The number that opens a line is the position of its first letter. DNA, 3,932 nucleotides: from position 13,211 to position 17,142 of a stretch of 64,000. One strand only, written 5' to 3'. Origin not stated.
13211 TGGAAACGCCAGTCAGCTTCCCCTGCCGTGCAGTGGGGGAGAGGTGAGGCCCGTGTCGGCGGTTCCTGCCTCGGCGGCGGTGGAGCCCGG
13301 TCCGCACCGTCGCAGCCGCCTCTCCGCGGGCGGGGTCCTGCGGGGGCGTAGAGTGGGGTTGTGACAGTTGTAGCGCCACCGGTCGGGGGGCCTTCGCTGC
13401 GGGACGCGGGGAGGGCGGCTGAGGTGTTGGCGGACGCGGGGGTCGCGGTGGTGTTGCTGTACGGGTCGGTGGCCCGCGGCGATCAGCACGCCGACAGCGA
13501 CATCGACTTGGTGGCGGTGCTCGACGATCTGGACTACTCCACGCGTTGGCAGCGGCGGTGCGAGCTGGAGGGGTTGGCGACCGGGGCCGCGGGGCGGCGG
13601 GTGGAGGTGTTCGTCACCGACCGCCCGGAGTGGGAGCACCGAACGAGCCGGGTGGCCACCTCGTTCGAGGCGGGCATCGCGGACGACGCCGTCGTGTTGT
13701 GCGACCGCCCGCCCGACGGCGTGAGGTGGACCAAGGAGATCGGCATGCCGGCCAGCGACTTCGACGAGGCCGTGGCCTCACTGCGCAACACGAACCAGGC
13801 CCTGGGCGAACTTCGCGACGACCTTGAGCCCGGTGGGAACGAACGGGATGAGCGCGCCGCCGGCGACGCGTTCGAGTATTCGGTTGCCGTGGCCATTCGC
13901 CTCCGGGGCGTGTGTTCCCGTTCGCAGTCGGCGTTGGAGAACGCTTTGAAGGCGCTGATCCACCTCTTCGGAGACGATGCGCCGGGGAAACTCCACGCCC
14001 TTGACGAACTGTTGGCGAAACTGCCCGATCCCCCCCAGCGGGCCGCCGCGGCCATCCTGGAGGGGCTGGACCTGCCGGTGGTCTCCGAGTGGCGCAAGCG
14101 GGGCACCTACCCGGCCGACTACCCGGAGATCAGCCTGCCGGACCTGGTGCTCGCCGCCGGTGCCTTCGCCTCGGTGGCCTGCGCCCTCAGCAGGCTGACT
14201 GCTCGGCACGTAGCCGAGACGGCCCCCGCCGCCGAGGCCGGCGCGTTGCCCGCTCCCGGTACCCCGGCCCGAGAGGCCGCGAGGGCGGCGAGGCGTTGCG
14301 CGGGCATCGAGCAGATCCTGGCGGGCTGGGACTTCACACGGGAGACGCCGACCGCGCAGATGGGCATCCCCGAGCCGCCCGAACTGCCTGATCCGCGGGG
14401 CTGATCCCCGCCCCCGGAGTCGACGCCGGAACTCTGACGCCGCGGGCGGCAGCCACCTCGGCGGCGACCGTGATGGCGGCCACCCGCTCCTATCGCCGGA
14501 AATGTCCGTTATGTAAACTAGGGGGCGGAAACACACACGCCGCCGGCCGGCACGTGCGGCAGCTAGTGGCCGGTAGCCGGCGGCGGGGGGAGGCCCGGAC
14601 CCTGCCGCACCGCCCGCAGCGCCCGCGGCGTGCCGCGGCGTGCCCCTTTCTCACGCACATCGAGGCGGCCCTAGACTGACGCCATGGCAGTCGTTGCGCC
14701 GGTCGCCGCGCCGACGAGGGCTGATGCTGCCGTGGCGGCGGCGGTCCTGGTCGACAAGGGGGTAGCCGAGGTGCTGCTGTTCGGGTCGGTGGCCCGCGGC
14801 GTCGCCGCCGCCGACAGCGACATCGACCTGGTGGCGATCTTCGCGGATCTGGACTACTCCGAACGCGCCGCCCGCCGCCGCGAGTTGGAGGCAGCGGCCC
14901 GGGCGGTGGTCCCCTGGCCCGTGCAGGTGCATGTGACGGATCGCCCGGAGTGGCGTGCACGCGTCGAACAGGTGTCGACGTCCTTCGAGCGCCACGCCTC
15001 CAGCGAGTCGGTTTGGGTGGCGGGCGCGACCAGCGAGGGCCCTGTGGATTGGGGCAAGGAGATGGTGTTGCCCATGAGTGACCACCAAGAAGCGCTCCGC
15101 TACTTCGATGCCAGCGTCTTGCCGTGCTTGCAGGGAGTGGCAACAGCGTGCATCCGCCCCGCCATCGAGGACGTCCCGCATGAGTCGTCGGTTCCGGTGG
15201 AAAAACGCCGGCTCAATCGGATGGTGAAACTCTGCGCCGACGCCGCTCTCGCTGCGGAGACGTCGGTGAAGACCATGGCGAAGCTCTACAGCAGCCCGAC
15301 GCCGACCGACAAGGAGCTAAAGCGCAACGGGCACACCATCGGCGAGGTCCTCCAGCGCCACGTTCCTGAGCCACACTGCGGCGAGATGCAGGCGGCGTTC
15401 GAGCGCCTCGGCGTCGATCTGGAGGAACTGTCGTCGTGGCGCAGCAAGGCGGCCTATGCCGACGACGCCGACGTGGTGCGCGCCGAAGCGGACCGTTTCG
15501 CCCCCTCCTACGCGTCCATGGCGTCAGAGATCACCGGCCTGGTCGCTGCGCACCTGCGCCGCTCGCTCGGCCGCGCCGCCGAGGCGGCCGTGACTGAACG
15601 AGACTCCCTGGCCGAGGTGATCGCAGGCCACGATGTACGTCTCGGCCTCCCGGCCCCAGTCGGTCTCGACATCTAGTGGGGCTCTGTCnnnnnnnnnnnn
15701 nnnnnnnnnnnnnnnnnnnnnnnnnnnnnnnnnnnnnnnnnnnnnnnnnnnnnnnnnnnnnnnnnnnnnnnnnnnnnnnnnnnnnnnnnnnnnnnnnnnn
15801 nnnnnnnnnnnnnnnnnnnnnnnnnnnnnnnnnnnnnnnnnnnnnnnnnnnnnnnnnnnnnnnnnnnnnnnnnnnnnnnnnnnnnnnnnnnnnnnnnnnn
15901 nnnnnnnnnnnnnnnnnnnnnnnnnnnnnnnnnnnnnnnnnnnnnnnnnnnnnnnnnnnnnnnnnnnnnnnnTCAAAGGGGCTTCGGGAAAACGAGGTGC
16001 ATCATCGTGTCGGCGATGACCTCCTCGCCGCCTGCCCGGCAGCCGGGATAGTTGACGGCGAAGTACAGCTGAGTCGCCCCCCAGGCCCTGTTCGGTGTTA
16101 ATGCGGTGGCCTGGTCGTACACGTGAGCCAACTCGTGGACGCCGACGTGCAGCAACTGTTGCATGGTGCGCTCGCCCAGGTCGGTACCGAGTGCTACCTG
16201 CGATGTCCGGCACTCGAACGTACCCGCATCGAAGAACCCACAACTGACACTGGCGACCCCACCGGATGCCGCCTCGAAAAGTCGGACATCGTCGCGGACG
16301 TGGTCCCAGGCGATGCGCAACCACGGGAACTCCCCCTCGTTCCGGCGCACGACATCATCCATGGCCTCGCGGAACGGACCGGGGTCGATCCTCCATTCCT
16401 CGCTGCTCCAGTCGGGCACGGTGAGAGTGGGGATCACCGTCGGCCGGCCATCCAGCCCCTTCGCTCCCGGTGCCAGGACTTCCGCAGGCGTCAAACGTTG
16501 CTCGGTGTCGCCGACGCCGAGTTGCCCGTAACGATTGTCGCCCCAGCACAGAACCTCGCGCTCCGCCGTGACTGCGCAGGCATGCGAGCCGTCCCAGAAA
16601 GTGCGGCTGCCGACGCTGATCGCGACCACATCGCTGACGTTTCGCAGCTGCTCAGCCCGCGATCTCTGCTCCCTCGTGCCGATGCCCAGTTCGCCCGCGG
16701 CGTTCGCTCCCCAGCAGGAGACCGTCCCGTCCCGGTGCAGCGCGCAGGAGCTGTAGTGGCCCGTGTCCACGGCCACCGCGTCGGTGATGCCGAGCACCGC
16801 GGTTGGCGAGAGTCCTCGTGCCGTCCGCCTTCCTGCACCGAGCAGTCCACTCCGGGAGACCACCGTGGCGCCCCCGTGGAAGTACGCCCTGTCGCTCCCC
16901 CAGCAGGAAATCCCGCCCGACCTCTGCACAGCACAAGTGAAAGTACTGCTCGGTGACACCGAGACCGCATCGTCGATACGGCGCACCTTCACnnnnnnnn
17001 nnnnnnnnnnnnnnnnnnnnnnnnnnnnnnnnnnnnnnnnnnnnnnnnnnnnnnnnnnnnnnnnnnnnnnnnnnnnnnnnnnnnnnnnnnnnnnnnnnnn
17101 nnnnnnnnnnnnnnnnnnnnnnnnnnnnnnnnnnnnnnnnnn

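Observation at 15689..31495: Four clustered paralogs of an RCC1 propeller fused to a Cys-rich HExxH C-terminal domain ending in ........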

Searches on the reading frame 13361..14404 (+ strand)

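Call 38: search_protein_families(library=pfam, proteins=[window:13361-14404:+], max_evalue=0.001)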
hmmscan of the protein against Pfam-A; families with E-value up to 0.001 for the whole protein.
window:13361-14404:+ (347 aa): 2 families
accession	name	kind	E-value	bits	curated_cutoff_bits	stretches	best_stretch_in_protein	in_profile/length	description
PF18765.7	Polbeta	-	8.1e-08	32.8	26.9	1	27-72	12-58/93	Polymerase beta, Nucleotidyltransferase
PF01909.29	NTP_transf_2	-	4.4e-07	30.6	21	1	25-59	11-45/93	Nucleotidyltransferase domain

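Call 80: search_protein_families(library=padloc, proteins=[window:13361-14404:+], max_evalue=0.001)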
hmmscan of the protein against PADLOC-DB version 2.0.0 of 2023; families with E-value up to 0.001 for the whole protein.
window:13361-14404:+ (347 aa): 9 families
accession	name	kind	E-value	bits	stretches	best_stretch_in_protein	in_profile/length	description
PDLC04903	PDC-S09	-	7.7e-10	37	1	29-96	27-95/108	-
PDLC04902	PDC-S09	-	7.2e-09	33.9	1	18-86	11-77/97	-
PDLC04368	PDC-M05A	-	8.4e-09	33.5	1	27-97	106-172/201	-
PDLC04904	PDC-S09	-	3.2e-08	31.7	1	20-83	17-77/104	-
PDLC04907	PDC-S09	-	5.3e-08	31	1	23-112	22-113/114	-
PDLC04372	PDC-M05A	-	1.3e-06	26.8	1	26-94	74-138/167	-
PDLC04906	PDC-S09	-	1.2e-05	23.6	1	24-58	20-54/98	-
PDLC04369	PDC-M05A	-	5.3e-05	20.9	1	22-57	98-132/201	-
PDLC04905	PDC-S09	-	0.00086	17.6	0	19-85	12-78/101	-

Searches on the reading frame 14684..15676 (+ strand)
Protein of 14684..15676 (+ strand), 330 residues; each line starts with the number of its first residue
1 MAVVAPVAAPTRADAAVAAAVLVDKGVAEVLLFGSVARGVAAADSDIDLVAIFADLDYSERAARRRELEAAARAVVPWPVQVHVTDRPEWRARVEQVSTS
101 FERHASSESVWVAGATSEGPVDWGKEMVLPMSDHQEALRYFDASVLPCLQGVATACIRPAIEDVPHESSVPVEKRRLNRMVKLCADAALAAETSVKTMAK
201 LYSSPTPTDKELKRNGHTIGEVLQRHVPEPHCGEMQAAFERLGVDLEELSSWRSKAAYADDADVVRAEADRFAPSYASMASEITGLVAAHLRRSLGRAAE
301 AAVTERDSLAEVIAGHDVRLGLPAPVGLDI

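Call 38: search_protein_families(library=pfam, proteins=[window:14684-15676:+], max_evalue=0.001)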
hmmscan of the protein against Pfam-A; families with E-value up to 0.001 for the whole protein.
window:14684-15676:+ (330 aa): 3 families
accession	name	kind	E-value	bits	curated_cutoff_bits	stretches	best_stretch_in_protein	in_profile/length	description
PF01909.29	NTP_transf_2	-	1e-08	35.9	21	1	25-86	11-75/93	Nucleotidyltransferase domain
PF18765.7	Polbeta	-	5.9e-06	26.8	26.9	1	26-69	12-56/93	Polymerase beta, Nucleotidyltransferase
PF22600.2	MTPAP-like_central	-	0.00016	22.2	27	1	28-75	40-87/139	Poly(A) RNA polymerase, mitochondrial-like, central palm domain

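Call 80: search_protein_families(library=padloc, proteins=[window:14684-15676:+], max_evalue=0.001)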
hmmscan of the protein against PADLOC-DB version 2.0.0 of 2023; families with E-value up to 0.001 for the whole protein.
window:14684-15676:+ (330 aa): 8 families
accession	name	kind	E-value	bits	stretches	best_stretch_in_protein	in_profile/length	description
PDLC04368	PDC-M05A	-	1.1e-08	33.2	1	26-117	106-193/201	-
PDLC04902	PDC-S09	-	6.6e-08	30.8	1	16-55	10-49/97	-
PDLC04904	PDC-S09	-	1.7e-07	29.4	1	20-67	18-66/104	-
PDLC04903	PDC-S09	-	1.9e-07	29.4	1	26-65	25-65/108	-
PDLC04907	PDC-S09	-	4.1e-06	24.9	1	17-92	17-90/114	-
PDLC04906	PDC-S09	-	1.2e-05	23.6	1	26-55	23-52/98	-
PDLC04372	PDC-M05A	-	4.3e-05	21.8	1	22-116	71-161/167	-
PDLC04905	PDC-S09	-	0.00046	18.5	1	17-77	11-71/101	-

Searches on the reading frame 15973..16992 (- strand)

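Call 3: search_protein_families(library=pfam, proteins=[window:15973-16992:-], max_evalue=0.01)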
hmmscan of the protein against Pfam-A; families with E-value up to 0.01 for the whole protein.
window:15973-16992:- (339 aa): 3 families
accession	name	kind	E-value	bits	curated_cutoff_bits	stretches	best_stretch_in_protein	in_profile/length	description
PF25390.1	WD40_RLD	-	6.1e-24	85.4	150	1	9-172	144-292/363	RCC1-like domain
PF13540.12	RCC1_2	-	4.1e-15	55.5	22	2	136-157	9-30/30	Regulator of chromosome condensation (RCC1) repeat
PF00415.24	RCC1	-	9.4e-14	52.2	21.7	2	146-175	3-32/50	Regulator of chromosome condensation (RCC1) repeat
